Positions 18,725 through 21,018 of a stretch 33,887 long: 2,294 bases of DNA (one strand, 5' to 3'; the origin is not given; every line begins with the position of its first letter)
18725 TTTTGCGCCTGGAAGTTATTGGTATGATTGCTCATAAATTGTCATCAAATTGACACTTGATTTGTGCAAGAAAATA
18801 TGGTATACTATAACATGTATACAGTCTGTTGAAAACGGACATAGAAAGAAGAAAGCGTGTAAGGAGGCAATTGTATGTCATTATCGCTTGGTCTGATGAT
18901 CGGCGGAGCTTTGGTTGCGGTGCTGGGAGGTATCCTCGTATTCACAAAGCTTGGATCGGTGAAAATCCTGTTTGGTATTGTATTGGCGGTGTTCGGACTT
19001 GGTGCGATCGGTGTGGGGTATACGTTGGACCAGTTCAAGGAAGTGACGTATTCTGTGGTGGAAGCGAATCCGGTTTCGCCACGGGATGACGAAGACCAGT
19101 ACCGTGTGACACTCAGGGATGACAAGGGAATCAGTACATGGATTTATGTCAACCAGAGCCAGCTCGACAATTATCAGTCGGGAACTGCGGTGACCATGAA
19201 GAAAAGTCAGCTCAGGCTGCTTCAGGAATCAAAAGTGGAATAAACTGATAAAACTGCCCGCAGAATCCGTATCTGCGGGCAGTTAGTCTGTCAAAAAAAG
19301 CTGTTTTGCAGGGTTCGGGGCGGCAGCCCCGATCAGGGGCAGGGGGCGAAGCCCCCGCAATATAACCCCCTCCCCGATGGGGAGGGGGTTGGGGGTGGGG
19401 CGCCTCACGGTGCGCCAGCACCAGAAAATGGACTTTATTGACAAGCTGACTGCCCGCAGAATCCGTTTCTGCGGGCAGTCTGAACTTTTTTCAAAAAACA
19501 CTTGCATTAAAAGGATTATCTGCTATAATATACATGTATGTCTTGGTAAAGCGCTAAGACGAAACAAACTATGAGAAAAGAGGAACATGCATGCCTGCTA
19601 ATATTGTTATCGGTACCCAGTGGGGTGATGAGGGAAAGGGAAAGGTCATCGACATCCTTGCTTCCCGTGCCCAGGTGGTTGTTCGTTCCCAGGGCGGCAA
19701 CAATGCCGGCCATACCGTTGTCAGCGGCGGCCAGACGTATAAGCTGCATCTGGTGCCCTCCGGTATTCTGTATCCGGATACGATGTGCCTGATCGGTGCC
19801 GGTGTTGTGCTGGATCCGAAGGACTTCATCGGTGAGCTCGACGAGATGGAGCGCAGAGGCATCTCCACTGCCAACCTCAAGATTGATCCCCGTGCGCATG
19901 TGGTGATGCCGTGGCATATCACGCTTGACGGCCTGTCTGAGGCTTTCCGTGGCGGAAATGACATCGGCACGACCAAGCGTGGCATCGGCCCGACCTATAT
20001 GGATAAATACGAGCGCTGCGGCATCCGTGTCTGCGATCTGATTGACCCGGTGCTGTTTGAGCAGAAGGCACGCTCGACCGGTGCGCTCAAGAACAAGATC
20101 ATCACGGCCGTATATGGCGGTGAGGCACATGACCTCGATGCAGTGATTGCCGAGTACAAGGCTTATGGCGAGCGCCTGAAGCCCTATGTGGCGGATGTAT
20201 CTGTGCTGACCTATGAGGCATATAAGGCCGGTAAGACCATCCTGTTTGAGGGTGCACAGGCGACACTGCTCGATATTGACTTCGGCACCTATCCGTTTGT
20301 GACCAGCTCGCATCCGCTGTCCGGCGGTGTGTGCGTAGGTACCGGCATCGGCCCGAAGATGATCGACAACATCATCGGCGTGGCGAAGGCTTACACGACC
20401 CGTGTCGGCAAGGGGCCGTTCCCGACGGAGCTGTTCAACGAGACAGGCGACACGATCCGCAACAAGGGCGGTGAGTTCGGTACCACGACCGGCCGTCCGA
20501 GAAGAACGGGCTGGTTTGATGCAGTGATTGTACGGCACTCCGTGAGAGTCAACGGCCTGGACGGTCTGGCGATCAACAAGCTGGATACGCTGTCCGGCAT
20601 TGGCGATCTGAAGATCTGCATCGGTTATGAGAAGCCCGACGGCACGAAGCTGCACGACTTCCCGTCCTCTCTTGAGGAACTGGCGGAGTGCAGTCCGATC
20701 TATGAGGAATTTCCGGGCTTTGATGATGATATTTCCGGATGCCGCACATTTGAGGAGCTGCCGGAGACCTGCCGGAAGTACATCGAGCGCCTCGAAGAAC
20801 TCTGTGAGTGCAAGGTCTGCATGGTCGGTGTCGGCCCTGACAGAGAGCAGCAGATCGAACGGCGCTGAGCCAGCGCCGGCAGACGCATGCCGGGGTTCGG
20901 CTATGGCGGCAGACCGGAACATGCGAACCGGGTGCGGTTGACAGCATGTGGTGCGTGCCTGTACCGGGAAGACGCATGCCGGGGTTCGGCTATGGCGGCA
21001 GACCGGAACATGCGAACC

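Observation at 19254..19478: Complete four-hairpin element bracketed by a duplicated, locus-specific terminator hairpin: a possible terminator-targeting non-autonomous mobile element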

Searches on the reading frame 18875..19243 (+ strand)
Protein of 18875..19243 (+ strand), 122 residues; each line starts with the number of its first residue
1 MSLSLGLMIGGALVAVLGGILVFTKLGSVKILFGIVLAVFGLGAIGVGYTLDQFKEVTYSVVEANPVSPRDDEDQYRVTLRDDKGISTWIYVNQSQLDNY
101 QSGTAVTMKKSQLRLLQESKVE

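Call 17: find_encoding_contigs(protein=window:18875-19243:+, flank=3000, max_places=10)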
Protein window:18875-19243:+ (122 aa): 5 contigs read that carry it; 3 places shown.
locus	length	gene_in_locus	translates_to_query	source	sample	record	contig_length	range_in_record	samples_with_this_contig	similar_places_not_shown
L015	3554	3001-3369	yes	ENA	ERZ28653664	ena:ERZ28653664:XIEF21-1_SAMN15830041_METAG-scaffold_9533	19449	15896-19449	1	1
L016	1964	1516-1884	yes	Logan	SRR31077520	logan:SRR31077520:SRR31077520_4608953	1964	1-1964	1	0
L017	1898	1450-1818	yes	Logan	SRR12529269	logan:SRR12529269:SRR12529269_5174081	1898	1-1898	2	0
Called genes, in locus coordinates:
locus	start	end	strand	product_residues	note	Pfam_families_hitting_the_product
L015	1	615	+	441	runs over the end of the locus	PF01171:ATP_bind_3, PF09179:TilS (weak), PF11734:TilS_C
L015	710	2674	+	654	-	PF00004:AAA, PF07728:AAA_5 (weak), PF17862:AAA_lid_3, PF01434:Peptidase_M41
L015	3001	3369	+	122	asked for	-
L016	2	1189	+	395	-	?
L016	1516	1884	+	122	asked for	-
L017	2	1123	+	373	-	?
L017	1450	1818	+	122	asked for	-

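Call 49: find_homologous_proteins(query=window:18875-19243:+, max_evalue=1e-10)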
Query window:18875-19243:+ (122 aa): 12 proteins with E <= 1e-10 among 56 candidates.
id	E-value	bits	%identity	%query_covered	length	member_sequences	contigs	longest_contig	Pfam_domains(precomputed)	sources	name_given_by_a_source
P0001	1.2e-70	252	100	100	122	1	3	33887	-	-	-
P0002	1.5e-49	185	76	100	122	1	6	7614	-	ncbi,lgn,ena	-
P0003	5.1e-46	173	71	100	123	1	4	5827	-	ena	-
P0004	2.2e-43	165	66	100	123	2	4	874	-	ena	-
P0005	3.0e-40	155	63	100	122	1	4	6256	-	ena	-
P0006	9.8e-40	153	62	100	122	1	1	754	-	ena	-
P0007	1.3e-39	152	63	100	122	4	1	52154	-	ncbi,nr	ncbi:MAG: hypothetical protein K5695_06060 [Oscillospiraceae bacterium]|nr:hypothetical protein [Osc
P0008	1.2e-36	143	60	97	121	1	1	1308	-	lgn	-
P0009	3.0e-35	138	57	98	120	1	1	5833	-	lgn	-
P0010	2.6e-31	126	50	80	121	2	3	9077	-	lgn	-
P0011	2.3e-30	123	52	77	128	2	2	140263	-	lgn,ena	-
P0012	6.1e-24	102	44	98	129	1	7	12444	-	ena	-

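Call 51: find_encoding_contigs(protein=P0003, flank=2500, max_places=4)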
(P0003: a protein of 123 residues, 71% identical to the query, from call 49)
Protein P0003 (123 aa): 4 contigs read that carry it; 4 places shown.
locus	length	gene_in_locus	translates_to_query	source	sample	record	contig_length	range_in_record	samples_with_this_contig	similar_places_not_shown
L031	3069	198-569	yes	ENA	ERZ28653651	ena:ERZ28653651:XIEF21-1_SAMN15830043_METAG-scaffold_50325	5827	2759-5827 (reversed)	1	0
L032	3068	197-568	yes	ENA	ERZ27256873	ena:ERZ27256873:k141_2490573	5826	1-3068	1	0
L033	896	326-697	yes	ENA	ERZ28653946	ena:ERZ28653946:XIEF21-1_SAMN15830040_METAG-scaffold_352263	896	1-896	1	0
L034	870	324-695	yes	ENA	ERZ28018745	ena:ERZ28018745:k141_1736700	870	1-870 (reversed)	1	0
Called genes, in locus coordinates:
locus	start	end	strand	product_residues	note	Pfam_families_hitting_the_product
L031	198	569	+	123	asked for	-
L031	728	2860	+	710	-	PF00652:Ricin_B_lectin (faint), PF14200:RicinB_lectin_2, PF00404:Dockerin_1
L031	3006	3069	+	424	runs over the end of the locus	PF00709:Adenylsucc_synt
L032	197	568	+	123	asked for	-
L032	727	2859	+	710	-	PF00652:Ricin_B_lectin (faint), PF14200:RicinB_lectin_2, PF00404:Dockerin_1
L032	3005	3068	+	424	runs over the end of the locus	PF00709:Adenylsucc_synt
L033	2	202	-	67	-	?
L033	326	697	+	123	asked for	-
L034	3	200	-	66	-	?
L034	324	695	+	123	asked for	-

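Call 52: find_encoding_contigs(protein=P0007, flank=2500, max_places=3)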
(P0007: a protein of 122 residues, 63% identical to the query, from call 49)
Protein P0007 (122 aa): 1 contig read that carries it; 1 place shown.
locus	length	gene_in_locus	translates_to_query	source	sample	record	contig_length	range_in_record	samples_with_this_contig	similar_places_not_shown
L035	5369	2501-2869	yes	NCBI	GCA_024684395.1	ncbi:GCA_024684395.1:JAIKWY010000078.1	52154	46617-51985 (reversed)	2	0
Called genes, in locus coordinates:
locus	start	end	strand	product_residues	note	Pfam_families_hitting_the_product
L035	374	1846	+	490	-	PF00478:IMPDH, PF00571:CBS, PF01070:FMN_dh, PF03060:NMO (weak), PF00977:His_biosynth (faint)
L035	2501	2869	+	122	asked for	-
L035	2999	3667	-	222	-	PF00702:Hydrolase, PF12710:HAD (weak), PF13419:HAD_2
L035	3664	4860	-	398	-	PF05636:HIGH_NTase1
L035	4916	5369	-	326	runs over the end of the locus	-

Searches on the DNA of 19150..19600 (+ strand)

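Call 8: search_rna_families(source=window, start=19150, end=19600, threshold=evalue, max_evalue=10, show_alignments=3)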
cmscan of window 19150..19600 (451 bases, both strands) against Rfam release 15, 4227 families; matches with E-value up to 10: 9.
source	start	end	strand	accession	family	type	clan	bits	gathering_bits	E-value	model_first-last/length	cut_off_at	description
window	19434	19498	+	RF03633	mir-5882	Gene; miRNA;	-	27.7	95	0.0048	1-77/77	no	mir-5882 microRNA precursor family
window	19434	19498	-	RF03633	mir-5882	Gene; miRNA;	-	27.3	95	0.006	1-77/77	no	mir-5882 microRNA precursor family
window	19308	19396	+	RF01757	sbcD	Gene; sRNA;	-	21.1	40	0.051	1-155/155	no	sbcD RNA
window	19286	19334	+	RF01297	sR40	Gene; snRNA; snoRNA; CD-box;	-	18.3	50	0.26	1-61/61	no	Small nucleolar RNA sR40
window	19364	19390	+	RF02744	Rev39_5p_UTR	Cis-reg;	-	17.3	88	0.0056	198-224/300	no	Soft rot Enterobacteriaceae Rev 39 5'UTR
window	19339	19490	+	RF01527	CrfA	Gene; sRNA;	-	15.1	38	2.3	1-136/136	no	Caulobacter sRNA CrfA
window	19293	19371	+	RF00578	SNORD89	Gene; snRNA; snoRNA; CD-box;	-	14.5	41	5.4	18-101/114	no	Small nucleolar RNA SNORD89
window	19221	19282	+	RF04178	BTnc005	Gene; sRNA;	-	12.2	174.8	2.8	143-200/205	no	Bacteroides sRNA BTnc005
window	19293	19359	-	RF02837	anti-hemB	Gene; sRNA;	-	11.9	49.5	4.5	1-81/81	no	Burkholderia RNA 7 (anti-hemB)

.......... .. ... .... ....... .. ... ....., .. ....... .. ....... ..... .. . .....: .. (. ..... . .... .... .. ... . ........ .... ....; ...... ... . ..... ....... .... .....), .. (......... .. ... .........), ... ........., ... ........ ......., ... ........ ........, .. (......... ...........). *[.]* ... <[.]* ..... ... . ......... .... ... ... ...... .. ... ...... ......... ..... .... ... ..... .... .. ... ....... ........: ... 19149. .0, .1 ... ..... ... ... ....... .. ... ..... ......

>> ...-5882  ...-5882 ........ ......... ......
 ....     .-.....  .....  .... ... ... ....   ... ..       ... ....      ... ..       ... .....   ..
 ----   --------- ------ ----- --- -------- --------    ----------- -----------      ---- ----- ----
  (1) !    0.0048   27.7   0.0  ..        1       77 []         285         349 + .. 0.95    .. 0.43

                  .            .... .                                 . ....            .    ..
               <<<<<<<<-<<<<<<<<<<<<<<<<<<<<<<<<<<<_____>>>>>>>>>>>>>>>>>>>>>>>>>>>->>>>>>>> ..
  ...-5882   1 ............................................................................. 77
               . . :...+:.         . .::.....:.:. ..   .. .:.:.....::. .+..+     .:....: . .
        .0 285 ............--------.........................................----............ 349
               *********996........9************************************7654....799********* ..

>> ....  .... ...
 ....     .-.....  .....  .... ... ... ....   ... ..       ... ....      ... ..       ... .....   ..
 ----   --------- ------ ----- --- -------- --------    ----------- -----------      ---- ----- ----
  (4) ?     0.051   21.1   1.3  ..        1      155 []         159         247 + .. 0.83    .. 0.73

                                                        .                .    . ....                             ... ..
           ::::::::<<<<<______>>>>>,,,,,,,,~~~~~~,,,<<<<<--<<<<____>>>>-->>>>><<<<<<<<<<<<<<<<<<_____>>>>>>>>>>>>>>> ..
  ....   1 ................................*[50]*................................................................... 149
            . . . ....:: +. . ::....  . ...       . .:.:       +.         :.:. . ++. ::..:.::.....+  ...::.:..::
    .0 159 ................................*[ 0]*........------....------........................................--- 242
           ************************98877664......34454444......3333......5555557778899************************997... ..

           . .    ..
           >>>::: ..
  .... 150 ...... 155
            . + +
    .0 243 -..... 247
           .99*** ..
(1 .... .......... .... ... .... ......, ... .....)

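Call 39: search_dna_similar(query=window:19244-19490:+, collection=plasmids, mode=distant, max_evalue=0.001)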
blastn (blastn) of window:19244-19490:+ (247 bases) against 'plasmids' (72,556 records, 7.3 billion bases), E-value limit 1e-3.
No match.

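Call 40: search_dna_similar(query=window:19244-19490:+, collection=phages, mode=distant, max_evalue=0.001)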
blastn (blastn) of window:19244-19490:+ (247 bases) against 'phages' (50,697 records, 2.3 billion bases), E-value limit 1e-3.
No match.

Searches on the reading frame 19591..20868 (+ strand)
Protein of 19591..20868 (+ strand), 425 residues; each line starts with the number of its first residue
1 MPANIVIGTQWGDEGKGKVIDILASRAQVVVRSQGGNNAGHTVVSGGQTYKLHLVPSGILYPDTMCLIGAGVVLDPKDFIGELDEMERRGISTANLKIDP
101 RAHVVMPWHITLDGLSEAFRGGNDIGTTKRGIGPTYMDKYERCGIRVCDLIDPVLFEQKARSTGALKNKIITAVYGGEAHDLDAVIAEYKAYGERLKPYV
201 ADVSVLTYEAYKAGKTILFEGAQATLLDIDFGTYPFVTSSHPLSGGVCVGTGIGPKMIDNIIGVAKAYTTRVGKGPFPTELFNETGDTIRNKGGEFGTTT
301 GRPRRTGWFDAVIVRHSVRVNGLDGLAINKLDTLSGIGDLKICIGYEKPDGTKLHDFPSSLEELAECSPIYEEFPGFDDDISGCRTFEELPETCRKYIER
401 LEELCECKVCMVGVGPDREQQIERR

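Call 21: find_encoding_contigs(protein=window:19591-20868:+, flank=3000, max_places=10)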
Protein window:19591-20868:+ (425 aa): 3 contigs read that carry it; 2 places shown.
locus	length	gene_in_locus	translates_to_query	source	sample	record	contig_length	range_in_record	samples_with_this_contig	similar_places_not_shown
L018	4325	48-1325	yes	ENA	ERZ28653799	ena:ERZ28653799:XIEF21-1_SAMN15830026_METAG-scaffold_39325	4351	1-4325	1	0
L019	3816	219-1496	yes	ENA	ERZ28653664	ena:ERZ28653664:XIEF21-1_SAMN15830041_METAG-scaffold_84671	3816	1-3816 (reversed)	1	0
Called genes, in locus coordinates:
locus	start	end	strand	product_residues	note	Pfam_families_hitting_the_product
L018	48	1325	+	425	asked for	PF00709:Adenylsucc_synt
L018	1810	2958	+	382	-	-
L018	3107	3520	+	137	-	-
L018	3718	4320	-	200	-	PF01381:HTH_3, PF12844:HTH_19, PF13560:HTH_31 (weak)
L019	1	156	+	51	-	?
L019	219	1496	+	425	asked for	PF00709:Adenylsucc_synt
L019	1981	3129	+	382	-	-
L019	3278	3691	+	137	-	-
